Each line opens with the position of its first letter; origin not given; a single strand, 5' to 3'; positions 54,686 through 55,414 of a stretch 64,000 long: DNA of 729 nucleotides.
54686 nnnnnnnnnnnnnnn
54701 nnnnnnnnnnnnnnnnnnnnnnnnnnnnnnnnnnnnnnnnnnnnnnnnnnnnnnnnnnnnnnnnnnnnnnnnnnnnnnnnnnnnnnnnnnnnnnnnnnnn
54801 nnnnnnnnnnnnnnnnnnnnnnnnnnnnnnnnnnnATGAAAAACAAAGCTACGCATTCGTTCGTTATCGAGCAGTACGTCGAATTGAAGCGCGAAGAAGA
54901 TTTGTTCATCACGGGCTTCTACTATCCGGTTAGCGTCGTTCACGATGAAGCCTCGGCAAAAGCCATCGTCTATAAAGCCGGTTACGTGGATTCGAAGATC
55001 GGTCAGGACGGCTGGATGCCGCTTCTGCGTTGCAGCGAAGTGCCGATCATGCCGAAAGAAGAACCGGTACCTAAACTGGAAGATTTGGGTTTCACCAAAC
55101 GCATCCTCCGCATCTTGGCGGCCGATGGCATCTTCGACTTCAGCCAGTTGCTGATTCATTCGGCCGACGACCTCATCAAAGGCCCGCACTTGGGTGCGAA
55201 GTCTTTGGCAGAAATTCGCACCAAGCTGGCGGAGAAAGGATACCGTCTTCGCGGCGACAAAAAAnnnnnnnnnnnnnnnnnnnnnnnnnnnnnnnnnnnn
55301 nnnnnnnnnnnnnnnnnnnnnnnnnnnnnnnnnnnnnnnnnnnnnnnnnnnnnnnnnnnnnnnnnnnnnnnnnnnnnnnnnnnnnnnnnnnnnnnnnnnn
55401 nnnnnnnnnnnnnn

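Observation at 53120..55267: Possible host-transcription takeover pair: sigma region-4-like HTH protein and an RNA polymerase alpha-CTD mimic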

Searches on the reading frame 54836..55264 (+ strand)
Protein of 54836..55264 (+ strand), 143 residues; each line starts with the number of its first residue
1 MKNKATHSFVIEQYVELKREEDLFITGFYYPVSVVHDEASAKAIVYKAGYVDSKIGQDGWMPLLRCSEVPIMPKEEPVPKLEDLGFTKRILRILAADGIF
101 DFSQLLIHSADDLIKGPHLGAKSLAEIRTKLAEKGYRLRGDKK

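Call 3: search_protein_families(library=pfam, proteins=[window:54836-55264:+], max_evalue=1)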
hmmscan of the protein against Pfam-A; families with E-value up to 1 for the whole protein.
window:54836-55264:+ (143 aa): 3 families
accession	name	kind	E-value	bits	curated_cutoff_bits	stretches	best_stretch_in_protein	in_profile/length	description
PF03118.21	RNA_pol_A_CTD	-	3.7e-09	36.6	23.8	1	80-133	14-67/67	Bacterial RNA polymerase, alpha chain C terminal domain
PF13119.11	DUF3973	-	0.042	14.3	25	1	33-57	8-33/40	Domain of unknown function (DUF3973)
PF21982.2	RecX_HTH1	-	0.12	12.8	26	1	122-136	14-28/40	RecX, first three-helix domain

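Call 4: search_protein_families(library=phrogs, proteins=[window:54836-55264:+], max_evalue=0.1)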
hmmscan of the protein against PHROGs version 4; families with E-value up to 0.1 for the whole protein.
window:54836-55264:+ (143 aa): 0 families

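Call 5: search_solved_structures(query=window:54836-55264:+, max_evalue=10, show_alignments=3)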
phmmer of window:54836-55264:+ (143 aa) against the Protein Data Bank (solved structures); distinct sequences matched with E-value up to 10: 49.
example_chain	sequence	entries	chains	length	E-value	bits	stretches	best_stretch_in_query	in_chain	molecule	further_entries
1doq_A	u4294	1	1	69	4.6e-06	29.8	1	76-139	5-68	RNA POLYMERASE ALPHA SUBUNIT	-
1hqm_A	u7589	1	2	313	9.2e-06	28.8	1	79-139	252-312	DNA-directed RNA polymerase subunit alpha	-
1i6v_A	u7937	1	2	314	9.4e-06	28.7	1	79-139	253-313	DNA-DIRECTED RNA POLYMERASE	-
1l9u_A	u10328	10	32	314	9.5e-06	28.7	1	79-139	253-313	RNA POLYMERASE, ALPHA SUBUNIT | DNA-directed RNA polymerase alpha chain | DNA-directed RNA polymerase subunit alpha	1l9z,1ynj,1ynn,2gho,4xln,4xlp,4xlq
5tjg_A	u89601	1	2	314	9.5e-06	28.7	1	79-139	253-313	DNA-directed RNA polymerase subunit alpha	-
1iw7_A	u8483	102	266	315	2.7e-05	27.3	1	68-139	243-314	RNA polymerase alpha subunit | DNA-directed RNA polymerase alpha chain | DNA-directed RNA polymerase subunit alpha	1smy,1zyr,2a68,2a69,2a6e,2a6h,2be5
4mq9_A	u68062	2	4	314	3.5e-05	26.9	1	68-138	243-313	DNA-directed RNA polymerase subunit alpha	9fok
2jzb_A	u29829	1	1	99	6.7e-05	26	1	79-138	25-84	DNA-directed RNA polymerase subunit alpha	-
3k4g_A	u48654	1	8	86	6.9e-05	25.9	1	80-138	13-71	DNA-directed RNA polymerase subunit alpha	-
1coo_A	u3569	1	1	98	7.1e-05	25.9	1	79-138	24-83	RNA POLYMERASE ALPHA SUBUNIT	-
1lb2_B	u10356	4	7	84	7.4e-05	25.8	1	80-138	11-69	DNA-directed RNA polymerase alpha chain | DNA-directed RNA polymerase subunit alpha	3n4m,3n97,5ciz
6b6h_I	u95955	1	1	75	7.9e-05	25.8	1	81-138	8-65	DNA-directed RNA polymerase subunit alpha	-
1xs9_D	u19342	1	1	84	0.0001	25.4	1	81-138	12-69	DNA-directed RNA polymerase alpha chain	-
7xya_A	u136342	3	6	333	0.00011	25.3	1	79-138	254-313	DNA-directed RNA polymerase subunit alpha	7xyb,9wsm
7f0r_A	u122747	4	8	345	0.00012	25.2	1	79-138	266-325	DNA-directed RNA polymerase subunit alpha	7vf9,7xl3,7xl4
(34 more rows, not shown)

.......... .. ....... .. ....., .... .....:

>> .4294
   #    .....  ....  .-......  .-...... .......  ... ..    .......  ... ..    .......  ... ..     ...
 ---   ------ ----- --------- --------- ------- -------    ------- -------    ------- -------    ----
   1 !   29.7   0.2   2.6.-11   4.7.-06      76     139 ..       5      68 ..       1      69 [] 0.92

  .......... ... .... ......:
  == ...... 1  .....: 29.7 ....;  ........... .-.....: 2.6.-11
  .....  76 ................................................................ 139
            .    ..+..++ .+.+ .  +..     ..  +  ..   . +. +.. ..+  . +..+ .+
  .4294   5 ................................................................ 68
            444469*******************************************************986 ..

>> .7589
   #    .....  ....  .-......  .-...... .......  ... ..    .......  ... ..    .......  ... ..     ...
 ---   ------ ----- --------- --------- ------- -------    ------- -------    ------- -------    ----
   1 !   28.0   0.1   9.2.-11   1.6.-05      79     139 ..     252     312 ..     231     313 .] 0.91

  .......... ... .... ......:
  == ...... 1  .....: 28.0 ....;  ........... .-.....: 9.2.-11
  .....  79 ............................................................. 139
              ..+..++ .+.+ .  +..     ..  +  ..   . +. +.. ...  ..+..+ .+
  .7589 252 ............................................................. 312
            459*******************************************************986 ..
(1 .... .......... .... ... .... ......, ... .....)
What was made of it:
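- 55070..55267 (+): gpC C-terminal alpha-CTD-like double helix-hairpin-helix domain (residues 79-143, basic, pI 9.7) plus stop codon. R89, G120, K122 and S123 correspond to E. coli alpha R265, G296, K298 and S299. PDB hits (call 5).
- Checked: The best is 1doq at 4.6e-6 (call 5).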

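Call 7: search_dna_similar(query=window:54836-55264:+, collection=phages, mode=protein, max_rows=30, max_evalue=0.01)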
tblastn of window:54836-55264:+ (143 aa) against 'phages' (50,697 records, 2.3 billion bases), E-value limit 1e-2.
No match.

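Call 14: find_homologous_proteins(query=window:54836-55264:+, max_evalue=0.001)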
Query window:54836-55264:+ (143 aa): 4 proteins with E <= 0.001 among 23 candidates.
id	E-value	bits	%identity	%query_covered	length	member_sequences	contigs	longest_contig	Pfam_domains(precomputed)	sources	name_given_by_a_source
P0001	6.9e-89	313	100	100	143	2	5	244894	PF03118.22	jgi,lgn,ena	-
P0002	2.1e-72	259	84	99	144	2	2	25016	PF03118.22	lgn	-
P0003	3.9e-71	255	84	99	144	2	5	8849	PF03118.22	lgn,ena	-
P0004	4.1e-44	168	61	92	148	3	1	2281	PF03118.22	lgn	-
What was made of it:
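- Checked: An identical 143-aa protein (P0001) and relatives at 84, 84 and 59% identity exist (call 14).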

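Call 16: find_encoding_contigs(protein=P0002, flank=6000, max_places=4)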
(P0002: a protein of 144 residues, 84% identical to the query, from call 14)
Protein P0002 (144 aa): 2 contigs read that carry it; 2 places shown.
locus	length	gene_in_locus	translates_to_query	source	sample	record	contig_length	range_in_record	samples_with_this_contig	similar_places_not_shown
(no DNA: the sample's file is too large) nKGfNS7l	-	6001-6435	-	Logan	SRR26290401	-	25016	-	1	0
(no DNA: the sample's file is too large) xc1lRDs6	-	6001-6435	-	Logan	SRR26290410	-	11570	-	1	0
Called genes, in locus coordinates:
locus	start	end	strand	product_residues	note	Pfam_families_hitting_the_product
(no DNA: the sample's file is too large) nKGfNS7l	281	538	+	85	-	-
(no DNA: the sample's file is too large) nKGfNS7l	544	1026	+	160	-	-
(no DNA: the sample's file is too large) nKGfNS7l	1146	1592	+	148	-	-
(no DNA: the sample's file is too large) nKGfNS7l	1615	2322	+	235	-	-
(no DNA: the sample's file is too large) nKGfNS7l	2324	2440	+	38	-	-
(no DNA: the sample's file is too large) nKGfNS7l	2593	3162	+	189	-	-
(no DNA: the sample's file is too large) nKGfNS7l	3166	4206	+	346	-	-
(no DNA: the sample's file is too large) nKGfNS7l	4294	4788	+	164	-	-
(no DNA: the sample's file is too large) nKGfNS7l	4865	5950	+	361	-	-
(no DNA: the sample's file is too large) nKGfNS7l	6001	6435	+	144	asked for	PF03118:RNA_pol_A_CTD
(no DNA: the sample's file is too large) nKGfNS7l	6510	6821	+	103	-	-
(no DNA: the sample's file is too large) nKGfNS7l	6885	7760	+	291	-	-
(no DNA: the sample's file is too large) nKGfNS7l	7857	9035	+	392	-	-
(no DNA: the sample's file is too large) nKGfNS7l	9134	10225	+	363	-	PF13401:AAA_22 (weak), PF20720:nSTAND3 (weak), PF00004:AAA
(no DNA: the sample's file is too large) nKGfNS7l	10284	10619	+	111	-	-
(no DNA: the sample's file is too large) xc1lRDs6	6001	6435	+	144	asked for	PF03118:RNA_pol_A_CTD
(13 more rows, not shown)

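Call 31: predict_structure(alignment_id=A1)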
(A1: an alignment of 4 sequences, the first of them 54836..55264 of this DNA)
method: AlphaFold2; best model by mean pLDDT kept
length: 143 residues; sequences in the alignment: 4
mean_pLDDT: 83.1   pTM: 0.48
mean pLDDT of the five models: 83.1, 80.3, 78.7, 78.6, 77.9
residues with pLDDT >= 90: 38; 70-90: 85; 50-70: 17; < 50: 3
segments of 3 or more residues with pLDDT < 50: none
pLDDT, mean of each block of 10 residues (from residue 1): 68 81 72 90 92 85 91 69 88 89 88 82 88 87 70
secondary structure, 60 per line:
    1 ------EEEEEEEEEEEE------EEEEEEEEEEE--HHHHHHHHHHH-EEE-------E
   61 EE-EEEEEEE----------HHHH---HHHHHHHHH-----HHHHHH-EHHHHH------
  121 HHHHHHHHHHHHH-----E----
elements in order: E7-18 E25-35 H38-48 E50-52 E60-62 E64-70 H81-84 H88-96 H102-107 H110-114 H121-133
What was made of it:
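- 54836..55069 (+): gpC N-terminal domain and linker (residues 1-78). Orphan beta-beta-alpha-beta-beta-beta domain, acidic (pI 5.3), ending in the Pro-rich linker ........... AF2 model (call 31).
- On RNA_pol_A_CTD domain family (PF03118): AF2 pLDDT 82-89 per 10-residue block across the domain (residues 81-140; call 31).
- Checked: The AF2 model has pLDDT 83 (call 31).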

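Call 41: search_protein_representatives(alignment_id=A1)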
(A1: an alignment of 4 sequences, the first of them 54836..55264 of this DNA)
Query: 4 sequences, 144 profile positions. Proteins with E-value up to 0.001 (for the whole library): 1247; up to 1e-10: 57; up to 1e-30: 3. The best 150 are listed.
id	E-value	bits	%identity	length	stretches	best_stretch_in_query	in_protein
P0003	1.0e-82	291.3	-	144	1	1-144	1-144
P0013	9.8e-61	220.0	-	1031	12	83-141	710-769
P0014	2.4e-33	131.2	-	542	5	82-139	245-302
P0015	2.3e-30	121.5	-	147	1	7-141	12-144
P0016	9.4e-28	113.1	-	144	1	7-142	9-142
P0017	1.9e-26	108.8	-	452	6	82-140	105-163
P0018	2.8e-25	105.1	-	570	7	86-138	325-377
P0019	3.1e-25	104.9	-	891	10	77-140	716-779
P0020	3.9e-24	101.3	-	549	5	80-139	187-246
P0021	4.5e-23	97.9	-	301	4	79-140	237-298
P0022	1.4e-22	96.3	-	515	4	94-140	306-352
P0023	2.8e-22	95.3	-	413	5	78-139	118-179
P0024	4.8e-22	94.5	-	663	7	80-134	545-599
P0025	2.2e-19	85.9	-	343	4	75-139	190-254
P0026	4.7e-19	84.9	-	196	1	7-139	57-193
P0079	3.1e-10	56.3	-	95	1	77-141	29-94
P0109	2.0e-09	53.6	-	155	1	60-141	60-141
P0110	2.3e-09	53.4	-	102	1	79-142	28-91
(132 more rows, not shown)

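Call 47: list_cluster_members(proteins=[P0015, P0016, P0026, P0109, P0013, P0014, P0079, P0110, P0017, P0021])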
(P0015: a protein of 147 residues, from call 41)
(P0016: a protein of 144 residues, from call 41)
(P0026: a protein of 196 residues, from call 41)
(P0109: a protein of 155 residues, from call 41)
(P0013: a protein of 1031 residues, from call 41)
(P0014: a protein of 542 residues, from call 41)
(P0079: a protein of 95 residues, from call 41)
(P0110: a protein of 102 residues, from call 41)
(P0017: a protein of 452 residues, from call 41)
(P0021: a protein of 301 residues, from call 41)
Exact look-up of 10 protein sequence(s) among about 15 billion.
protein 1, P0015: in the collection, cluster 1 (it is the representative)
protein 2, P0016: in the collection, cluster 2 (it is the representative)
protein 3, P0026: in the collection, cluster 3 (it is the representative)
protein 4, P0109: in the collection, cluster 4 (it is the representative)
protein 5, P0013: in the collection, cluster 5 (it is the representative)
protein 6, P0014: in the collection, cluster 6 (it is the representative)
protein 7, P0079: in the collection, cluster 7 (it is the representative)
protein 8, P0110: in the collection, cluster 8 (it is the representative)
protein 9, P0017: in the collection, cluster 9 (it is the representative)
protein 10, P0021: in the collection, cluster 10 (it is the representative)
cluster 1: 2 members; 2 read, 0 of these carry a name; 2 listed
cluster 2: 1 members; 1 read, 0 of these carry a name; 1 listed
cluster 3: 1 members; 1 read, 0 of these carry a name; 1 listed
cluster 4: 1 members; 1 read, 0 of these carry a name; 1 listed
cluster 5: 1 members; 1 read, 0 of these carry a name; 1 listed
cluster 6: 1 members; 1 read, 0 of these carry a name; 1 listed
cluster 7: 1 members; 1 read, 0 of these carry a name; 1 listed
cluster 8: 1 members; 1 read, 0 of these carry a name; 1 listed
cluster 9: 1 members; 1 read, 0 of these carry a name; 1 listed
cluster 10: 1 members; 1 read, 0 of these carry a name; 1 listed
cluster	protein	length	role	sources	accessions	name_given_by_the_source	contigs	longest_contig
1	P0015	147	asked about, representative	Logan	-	-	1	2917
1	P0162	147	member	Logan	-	-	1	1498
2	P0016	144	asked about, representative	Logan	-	-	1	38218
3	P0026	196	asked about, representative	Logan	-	-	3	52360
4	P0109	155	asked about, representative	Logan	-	-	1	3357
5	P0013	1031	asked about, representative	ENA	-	-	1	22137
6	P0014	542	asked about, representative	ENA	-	-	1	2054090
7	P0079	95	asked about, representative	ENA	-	-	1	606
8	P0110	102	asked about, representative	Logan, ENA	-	-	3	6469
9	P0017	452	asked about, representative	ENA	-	-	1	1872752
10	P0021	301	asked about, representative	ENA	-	-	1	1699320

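Call 48: find_encoding_contigs(protein=P0016, flank=10000, max_places=2)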
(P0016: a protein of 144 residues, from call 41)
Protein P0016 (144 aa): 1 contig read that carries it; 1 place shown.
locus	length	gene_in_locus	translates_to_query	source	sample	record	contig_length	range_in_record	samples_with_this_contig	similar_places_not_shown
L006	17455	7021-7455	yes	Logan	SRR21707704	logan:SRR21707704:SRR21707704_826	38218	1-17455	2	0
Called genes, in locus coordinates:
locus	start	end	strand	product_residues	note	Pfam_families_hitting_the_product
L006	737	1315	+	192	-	-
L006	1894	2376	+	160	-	-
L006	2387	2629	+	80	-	PF12728:HTH_17 (faint)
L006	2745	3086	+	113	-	-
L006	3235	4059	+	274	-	-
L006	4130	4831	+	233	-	-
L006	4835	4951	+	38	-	-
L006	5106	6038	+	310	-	-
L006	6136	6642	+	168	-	PF02796:HTH_7 (weak)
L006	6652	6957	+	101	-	-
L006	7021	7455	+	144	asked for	PF03118:RNA_pol_A_CTD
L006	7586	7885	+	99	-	-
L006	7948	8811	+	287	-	-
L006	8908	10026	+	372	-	-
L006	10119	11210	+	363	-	PF13191:AAA_16 (faint), PF20720:nSTAND3 (faint), PF00004:AAA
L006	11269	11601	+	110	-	-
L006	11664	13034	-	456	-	-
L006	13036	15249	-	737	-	PF00176:SNF2-rel_dom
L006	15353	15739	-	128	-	-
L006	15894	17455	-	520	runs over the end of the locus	PF20307:divDNAB, PF03796:DnaB_C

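Call 49: find_encoding_contigs(protein=P0026, flank=10000, max_places=2)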
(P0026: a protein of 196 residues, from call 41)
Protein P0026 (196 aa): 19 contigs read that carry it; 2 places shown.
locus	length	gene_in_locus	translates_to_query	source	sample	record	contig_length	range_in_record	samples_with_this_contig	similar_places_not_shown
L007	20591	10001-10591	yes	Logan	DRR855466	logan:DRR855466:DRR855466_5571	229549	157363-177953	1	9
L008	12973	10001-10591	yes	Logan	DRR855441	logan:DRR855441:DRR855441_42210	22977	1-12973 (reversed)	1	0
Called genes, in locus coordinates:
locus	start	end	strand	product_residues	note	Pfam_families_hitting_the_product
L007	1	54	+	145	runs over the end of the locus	-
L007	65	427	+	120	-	-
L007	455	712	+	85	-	-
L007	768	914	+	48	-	-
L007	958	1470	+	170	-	-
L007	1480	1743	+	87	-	-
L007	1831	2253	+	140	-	-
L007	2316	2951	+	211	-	-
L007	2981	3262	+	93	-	-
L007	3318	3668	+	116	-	-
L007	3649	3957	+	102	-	PF20137:BubE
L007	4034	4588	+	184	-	PF00160:Pro_isomerase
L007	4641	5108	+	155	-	-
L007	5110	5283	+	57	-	-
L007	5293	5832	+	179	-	PF12694:cpYpsA (faint)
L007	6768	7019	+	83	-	-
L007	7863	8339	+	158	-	-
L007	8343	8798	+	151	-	-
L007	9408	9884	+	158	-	-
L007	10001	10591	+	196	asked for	PF03118:RNA_pol_A_CTD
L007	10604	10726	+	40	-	-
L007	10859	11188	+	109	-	-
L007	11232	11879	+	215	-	-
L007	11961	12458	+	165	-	-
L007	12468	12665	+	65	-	-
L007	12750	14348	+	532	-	PF25677:Chimallin_Phikzvirus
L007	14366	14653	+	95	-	-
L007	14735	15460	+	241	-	-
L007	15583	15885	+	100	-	-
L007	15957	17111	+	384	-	-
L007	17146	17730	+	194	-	-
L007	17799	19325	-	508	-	-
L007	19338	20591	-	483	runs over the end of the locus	-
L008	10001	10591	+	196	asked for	PF03118:RNA_pol_A_CTD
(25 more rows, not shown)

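Call 52: fold_search(model_id=the predicted structure, library=viral)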
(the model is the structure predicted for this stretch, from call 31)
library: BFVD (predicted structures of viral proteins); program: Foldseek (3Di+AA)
matches with E <= 10: 1006; with E <= 0.001: 4
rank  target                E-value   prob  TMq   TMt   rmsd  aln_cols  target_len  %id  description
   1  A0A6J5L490            7.9e-06  1.00  0.44  0.48   3.1        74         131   39  RNA polymerase, alpha subunit, C-terminal [uncultured Caudovirales phage]
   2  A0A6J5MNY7            2.2e-04  1.00  0.43  0.47   1.2        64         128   34  RNA polymerase, alpha subunit, C-terminal [uncultured Caudovirales phage]
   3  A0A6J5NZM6            2.9e-04  1.00  0.43  0.55   0.8        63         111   41  RNA polymerase, alpha subunit, C-terminal [uncultured Caudovirales phage]
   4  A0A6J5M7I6            4.8e-04  1.00  0.43  0.45   3.2        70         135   28  RNA polymerase, alpha subunit, C-terminal [uncultured Caudovirales phage]
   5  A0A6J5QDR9            1.6e-03  1.00  0.44  0.47   3.7        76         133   25  RNA polymerase, alpha subunit, C-terminal [uncultured Caudovirales phage]
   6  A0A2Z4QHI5            1.7e-03  1.00  0.43  0.22   1.6        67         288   30  (no name in the UniProt tables at hand)
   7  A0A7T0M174            2.5e-03  1.00  0.43  0.45   1.7        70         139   21  (no name in the UniProt tables at hand)
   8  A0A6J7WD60            5.8e-03  1.00  0.40  0.43   2.2        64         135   25  RNA polymerase, alpha subunit, C-terminal [uncultured Caudovirales phage]
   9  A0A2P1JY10            8.0e-03  1.00  0.41  0.26   7.5        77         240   17  RNA polymerase alpha subunit C-terminal domain-containing protein [Rhodococcus phage Finch]
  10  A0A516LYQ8            9.7e-03  1.00  0.41  0.20   2.6        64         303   19  (no name in the UniProt tables at hand)
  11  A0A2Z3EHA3            1.3e-02  0.98  0.37  0.27  19.9       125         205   14  (no name in the UniProt tables at hand)
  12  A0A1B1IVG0            1.6e-02  1.00  0.35  0.28   2.9        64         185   26  (no name in the UniProt tables at hand)
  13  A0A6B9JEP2            1.8e-02  0.97  0.28  0.52   5.8        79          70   16  (no name in the UniProt tables at hand)
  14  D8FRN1                1.9e-02  0.98  0.26  0.51   6.1        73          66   18  Hypothetical-Protein / belonging to T4-LIKE GC: 818 [Synechococcus phage S-PM2]
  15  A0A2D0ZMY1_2          3.6e-02  0.38  0.27  0.06  19.2       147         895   10  (no name in the UniProt tables at hand)
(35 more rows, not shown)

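Call 53: search_protein_families(library=ncbifam, proteins=[window:54836-55264:+], max_evalue=0.1)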
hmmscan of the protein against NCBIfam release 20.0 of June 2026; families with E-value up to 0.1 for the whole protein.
window:54836-55264:+ (143 aa): 7 families
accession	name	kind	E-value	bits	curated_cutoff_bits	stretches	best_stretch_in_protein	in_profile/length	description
NF003519.0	PRK05182.2-5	equivalog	2.9e-09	36.3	277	1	76-141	252-317/320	DNA-directed RNA polymerase subunit alpha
TIGR02027.1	rpoA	equivalog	5.5e-07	29.1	227.8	1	80-139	237-296/298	DNA-directed RNA polymerase subunit alpha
NF003514.0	PRK05182.1-4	equivalog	1e-05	24.3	434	1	80-140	250-310/338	DNA-directed RNA polymerase subunit alpha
NF003513.0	PRK05182.1-2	equivalog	6.1e-05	22.1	302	1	80-138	257-315/338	DNA-directed RNA polymerase subunit alpha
NF003515.0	PRK05182.2-1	equivalog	0.00016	21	406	1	81-140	253-312/314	DNA-directed RNA polymerase subunit alpha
NF003518.0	PRK05182.2-4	equivalog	0.0013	18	523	1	81-142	251-312/312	DNA-directed RNA polymerase subunit alpha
NF003517.0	PRK05182.2-3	equivalog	0.0032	16.5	356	1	80-141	260-321/344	DNA-directed RNA polymerase subunit alpha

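Call 62: find_related_loci(query=A5, collection=viral_contigs, flank=8000)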
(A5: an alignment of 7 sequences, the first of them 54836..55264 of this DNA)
Query A5 (143 aa) in viral_contigs; peptide patterns used: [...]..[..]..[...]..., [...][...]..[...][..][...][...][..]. (x = any residue, [..] = any of these).
77 stretches matched a pattern; 1 encode a relative of the query (tblastn E <= 1e-3); 1 distinct loci.
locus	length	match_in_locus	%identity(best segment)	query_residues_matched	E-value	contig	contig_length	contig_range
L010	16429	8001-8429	100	1-143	7e-96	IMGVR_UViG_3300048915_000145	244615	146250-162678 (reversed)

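Call 64: find_related_loci(query=A1, collection=metagenome_contigs, flank=8000)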
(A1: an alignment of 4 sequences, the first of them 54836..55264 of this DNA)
Query A1 (143 aa) in metagenome_contigs; peptide patterns used: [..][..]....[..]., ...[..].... (x = any residue, [..] = any of these).
171 stretches matched a pattern; 1 encode a relative of the query (tblastn E <= 1e-3); 1 distinct loci.
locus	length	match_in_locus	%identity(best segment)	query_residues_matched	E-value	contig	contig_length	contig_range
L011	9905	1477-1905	100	1-143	4e-96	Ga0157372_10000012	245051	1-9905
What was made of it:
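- Tried and rejected: IMG/VR and JGI metagenome scans for more gpC loci returned only the source phage itself (calls 62, 64).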

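Call 82: search_protein_families(library=pfam, proteins=[L007:17799-19322:-, L006:15894-17453:-], max_evalue=0.01)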
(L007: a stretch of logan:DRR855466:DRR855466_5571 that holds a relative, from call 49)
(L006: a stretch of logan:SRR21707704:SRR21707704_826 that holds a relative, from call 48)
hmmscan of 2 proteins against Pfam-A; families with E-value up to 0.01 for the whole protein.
L007:17799-19322:- (507 aa): 0 families

L006:15894-17453:- (519 aa): 2 families
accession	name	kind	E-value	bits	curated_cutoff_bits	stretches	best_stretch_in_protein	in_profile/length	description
PF20307.4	divDNAB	-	7.1e-122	406.9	26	1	148-496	1-350/356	Divergent DnaB-like ATPase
PF03796.21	DnaB_C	-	1.1e-07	32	27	1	203-400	2-181/255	DnaB-like helicase C terminal domain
